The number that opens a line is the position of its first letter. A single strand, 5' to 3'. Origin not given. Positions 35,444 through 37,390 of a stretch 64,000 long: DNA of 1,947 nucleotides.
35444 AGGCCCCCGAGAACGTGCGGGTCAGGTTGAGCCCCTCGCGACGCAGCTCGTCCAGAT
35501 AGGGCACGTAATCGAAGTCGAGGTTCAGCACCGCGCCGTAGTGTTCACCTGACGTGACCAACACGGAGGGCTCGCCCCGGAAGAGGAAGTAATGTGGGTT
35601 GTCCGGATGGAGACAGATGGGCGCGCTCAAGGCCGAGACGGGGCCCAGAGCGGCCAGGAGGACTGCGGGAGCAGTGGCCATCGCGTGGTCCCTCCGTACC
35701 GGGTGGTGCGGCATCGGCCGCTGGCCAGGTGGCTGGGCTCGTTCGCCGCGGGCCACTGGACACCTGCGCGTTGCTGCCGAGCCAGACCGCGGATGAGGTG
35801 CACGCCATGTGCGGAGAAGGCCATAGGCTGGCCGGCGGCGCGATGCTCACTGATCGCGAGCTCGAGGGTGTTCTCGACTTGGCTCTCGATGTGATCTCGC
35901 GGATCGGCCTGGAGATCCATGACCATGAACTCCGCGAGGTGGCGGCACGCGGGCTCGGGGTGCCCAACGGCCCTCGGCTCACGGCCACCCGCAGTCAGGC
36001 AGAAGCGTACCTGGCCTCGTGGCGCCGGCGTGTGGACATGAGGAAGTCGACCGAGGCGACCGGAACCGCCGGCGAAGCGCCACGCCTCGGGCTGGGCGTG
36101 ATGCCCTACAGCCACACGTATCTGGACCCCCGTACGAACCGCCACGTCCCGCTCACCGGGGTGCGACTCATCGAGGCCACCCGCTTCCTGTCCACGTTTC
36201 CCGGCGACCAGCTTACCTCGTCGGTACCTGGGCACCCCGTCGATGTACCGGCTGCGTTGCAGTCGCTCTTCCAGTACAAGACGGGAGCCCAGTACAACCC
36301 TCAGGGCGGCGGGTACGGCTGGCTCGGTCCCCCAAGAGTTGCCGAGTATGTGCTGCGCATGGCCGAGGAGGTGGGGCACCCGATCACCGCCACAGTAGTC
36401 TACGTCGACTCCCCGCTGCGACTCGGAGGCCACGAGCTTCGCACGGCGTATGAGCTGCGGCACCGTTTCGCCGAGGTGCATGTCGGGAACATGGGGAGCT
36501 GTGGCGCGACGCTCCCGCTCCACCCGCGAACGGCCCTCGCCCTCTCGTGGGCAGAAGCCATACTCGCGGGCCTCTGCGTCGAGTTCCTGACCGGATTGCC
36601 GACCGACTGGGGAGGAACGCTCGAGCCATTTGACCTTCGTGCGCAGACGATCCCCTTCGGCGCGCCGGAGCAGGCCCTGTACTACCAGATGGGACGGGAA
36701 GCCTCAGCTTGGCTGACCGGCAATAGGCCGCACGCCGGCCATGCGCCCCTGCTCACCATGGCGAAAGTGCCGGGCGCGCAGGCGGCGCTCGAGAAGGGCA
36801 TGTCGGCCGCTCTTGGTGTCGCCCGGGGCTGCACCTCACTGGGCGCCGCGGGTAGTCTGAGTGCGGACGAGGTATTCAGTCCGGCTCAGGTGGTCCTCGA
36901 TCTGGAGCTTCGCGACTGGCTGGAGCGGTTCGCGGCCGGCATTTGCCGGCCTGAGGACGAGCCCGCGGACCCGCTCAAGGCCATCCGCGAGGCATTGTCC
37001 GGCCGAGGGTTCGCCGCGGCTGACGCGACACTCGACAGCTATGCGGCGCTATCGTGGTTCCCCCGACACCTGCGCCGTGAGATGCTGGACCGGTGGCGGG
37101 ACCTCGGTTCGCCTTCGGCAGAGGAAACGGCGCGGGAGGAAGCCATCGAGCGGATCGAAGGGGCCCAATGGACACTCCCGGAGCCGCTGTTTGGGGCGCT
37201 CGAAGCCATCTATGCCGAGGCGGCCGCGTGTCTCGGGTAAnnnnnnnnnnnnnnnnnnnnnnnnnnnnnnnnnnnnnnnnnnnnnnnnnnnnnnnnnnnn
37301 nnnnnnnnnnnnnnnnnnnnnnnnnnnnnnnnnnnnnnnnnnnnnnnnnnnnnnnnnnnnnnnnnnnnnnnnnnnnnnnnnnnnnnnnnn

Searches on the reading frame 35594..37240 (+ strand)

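Call 15: search_protein_families(library=pfam, proteins=[window:35594-37240:+], max_evalue=0.001)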
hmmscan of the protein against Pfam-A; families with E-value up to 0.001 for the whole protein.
window:35594-37240:+ (548 aa): 1 family
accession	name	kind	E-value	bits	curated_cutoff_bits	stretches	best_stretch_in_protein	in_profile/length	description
PF06253.16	MTTB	-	2.6e-20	72.4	25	1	83-519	32-470/500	Trimethylamine methyltransferase (MTTB)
